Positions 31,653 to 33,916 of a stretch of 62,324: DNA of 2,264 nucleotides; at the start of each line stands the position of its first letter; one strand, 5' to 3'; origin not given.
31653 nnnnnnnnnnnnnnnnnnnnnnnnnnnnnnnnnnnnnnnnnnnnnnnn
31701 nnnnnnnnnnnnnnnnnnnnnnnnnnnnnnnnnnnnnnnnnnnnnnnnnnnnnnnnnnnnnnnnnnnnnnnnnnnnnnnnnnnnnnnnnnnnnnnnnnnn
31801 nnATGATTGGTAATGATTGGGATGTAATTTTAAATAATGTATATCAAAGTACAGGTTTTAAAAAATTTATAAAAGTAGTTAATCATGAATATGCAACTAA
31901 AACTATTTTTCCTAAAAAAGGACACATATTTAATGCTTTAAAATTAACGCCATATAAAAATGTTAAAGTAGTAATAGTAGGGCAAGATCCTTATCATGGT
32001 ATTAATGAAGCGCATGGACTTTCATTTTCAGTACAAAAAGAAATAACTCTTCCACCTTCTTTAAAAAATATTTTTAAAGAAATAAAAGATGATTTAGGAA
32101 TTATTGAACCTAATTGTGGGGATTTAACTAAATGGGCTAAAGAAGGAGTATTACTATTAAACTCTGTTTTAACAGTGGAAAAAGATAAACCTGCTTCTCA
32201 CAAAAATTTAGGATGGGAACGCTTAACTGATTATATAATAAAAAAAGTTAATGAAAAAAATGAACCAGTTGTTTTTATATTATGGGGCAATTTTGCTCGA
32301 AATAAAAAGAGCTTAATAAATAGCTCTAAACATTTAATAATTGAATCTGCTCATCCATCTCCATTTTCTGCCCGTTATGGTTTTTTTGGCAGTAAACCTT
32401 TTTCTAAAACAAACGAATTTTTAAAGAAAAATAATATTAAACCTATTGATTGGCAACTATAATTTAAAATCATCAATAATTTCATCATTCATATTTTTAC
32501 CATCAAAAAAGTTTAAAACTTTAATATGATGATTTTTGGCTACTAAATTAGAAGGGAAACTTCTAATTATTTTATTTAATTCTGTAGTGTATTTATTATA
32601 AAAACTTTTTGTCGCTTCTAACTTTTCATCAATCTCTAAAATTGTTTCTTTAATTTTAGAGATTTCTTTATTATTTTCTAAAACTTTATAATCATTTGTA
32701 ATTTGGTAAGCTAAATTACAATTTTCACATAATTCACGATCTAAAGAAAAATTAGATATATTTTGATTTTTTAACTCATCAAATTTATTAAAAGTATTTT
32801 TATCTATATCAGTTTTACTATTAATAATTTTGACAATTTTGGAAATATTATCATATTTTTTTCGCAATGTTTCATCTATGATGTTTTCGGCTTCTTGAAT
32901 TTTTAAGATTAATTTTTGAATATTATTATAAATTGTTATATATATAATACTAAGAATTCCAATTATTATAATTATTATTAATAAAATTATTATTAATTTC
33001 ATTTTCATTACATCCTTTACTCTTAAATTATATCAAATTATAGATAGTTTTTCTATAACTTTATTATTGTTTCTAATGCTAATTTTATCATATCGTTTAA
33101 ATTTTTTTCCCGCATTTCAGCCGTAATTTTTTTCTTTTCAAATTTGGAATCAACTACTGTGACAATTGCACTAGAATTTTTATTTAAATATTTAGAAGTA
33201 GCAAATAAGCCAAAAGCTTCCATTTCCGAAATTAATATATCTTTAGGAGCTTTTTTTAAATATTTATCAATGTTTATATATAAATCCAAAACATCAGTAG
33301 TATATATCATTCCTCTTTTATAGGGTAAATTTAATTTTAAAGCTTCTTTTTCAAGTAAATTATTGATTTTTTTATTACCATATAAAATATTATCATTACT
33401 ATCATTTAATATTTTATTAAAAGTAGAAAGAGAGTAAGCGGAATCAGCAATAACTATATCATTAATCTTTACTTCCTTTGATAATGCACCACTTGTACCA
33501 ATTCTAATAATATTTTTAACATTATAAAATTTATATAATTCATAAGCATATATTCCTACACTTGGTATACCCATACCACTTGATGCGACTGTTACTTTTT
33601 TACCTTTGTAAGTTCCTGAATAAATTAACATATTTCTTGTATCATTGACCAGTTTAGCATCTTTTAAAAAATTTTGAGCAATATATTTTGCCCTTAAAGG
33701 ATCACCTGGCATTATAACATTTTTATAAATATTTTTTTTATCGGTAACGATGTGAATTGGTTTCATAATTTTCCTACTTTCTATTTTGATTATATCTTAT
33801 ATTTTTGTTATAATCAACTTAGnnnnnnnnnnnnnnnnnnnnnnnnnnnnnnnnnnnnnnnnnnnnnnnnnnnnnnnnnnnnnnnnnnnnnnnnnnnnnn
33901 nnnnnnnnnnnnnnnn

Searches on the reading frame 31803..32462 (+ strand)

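Call 62: search_protein_families(library=pfam, proteins=[window:31803-32462:+], max_evalue=0.00001)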
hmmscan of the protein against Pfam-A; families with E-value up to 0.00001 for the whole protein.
window:31803-32462:+ (219 aa): 1 family
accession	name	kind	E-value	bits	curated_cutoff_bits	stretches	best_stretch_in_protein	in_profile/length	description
PF03167.25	UDG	-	1.7e-17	64.2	24.3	1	50-208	5-141/141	Uracil DNA glycosylase superfamily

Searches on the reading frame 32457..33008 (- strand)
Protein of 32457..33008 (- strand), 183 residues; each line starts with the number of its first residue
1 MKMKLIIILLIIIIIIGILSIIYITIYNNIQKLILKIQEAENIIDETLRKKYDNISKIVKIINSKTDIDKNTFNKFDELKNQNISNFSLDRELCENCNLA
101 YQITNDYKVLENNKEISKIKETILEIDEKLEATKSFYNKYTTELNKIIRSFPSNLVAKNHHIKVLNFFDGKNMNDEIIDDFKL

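Call 62: search_protein_families(library=pfam, proteins=[window:32457-33008:-], max_evalue=0.00001)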
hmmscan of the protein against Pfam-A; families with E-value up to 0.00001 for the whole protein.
window:32457-33008:- (183 aa): 1 family
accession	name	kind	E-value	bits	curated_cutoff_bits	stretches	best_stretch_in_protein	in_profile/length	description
PF04011.17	LemA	-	2.1e-13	50.8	26.2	1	43-172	4-139/149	LemA family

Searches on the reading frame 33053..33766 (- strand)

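Call 62: search_protein_families(library=pfam, proteins=[window:33053-33766:-], max_evalue=0.00001)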
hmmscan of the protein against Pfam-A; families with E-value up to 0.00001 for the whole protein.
window:33053-33766:- (237 aa): 1 family
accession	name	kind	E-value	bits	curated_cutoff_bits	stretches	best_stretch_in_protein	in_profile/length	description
PF01048.26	PNP_UDP_1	-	1e-26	94.2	25.1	1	17-229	3-227/233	Phosphorylase superfamily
